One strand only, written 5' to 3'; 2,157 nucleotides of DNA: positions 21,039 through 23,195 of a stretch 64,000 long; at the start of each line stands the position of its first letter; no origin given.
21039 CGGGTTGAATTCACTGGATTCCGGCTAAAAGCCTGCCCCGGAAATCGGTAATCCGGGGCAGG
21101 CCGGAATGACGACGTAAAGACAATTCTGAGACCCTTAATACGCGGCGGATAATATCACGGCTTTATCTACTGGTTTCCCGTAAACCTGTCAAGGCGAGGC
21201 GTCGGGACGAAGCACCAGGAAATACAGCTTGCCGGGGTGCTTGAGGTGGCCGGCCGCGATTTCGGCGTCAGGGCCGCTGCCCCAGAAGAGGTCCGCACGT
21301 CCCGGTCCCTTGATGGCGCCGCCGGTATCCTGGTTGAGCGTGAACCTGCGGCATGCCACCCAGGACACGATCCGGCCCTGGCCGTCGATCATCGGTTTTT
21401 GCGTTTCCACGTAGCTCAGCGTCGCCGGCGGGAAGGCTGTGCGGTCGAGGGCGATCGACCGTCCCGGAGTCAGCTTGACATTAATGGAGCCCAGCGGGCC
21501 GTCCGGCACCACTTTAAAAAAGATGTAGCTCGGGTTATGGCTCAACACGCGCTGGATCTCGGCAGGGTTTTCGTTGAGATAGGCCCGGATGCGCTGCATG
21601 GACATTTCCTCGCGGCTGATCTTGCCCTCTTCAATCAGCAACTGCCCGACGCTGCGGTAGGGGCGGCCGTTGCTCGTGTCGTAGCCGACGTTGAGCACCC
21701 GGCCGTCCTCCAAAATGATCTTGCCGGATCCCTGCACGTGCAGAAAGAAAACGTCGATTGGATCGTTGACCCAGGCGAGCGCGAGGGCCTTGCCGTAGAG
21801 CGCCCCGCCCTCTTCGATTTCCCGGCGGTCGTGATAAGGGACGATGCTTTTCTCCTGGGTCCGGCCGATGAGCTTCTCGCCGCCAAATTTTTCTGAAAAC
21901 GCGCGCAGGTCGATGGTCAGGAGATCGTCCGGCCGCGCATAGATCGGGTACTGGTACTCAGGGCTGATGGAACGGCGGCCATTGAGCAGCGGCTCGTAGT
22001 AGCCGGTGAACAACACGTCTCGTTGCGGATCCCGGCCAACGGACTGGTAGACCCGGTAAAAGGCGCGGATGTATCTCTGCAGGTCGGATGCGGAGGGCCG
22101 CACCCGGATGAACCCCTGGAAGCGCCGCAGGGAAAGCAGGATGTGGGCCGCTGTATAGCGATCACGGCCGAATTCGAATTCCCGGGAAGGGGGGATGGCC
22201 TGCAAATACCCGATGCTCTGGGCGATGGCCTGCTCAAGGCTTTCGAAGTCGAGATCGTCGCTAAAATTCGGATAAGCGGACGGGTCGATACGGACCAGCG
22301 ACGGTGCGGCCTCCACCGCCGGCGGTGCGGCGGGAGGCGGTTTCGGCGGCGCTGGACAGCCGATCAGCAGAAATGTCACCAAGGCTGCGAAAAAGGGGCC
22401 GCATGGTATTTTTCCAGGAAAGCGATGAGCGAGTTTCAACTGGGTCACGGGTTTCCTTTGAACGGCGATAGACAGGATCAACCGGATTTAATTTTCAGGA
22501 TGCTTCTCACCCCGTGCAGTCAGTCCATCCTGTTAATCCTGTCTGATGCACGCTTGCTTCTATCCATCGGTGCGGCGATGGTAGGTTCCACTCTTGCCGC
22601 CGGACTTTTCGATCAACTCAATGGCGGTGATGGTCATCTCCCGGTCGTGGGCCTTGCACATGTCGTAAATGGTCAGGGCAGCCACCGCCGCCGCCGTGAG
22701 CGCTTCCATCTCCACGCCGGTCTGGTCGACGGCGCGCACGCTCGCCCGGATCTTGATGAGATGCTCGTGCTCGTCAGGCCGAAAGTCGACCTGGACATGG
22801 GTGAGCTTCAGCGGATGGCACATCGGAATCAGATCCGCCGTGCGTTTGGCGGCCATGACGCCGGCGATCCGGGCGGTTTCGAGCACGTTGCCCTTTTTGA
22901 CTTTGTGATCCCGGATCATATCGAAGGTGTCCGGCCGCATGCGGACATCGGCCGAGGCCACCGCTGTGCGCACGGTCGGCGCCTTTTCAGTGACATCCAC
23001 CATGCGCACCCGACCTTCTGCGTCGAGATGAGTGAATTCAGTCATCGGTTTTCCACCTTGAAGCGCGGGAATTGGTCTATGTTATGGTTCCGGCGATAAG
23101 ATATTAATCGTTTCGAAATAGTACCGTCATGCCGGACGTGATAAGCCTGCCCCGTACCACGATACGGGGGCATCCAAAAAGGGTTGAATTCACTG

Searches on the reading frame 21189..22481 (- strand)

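Call 32: search_protein_families(library=pfam, proteins=[window:21189-22481:-], max_evalue=0.00001)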
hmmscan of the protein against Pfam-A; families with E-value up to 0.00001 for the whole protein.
window:21189-22481:- (430 aa): 2 families
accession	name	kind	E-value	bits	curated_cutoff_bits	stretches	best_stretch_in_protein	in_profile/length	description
PF03562.22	MltA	-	1.4e-62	210.9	24.3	1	157-323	1-163/163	MltA specific insert domain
PF06725.17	3D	-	2.6e-17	63.2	23.8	1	341-422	1-71/72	3D domain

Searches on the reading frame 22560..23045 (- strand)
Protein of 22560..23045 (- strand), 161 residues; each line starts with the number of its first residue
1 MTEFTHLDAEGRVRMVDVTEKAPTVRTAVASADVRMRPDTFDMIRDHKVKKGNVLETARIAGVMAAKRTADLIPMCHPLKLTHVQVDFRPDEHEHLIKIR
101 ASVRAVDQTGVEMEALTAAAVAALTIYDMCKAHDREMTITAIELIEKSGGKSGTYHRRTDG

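Call 32: search_protein_families(library=pfam, proteins=[window:22560-23045:-], max_evalue=0.00001)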
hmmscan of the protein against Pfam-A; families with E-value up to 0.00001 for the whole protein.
window:22560-23045:- (161 aa): 1 family
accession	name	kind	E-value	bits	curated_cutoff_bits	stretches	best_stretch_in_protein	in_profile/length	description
PF01967.27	MoaC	-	7e-59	198.1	27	1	15-150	1-136/136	MoaC family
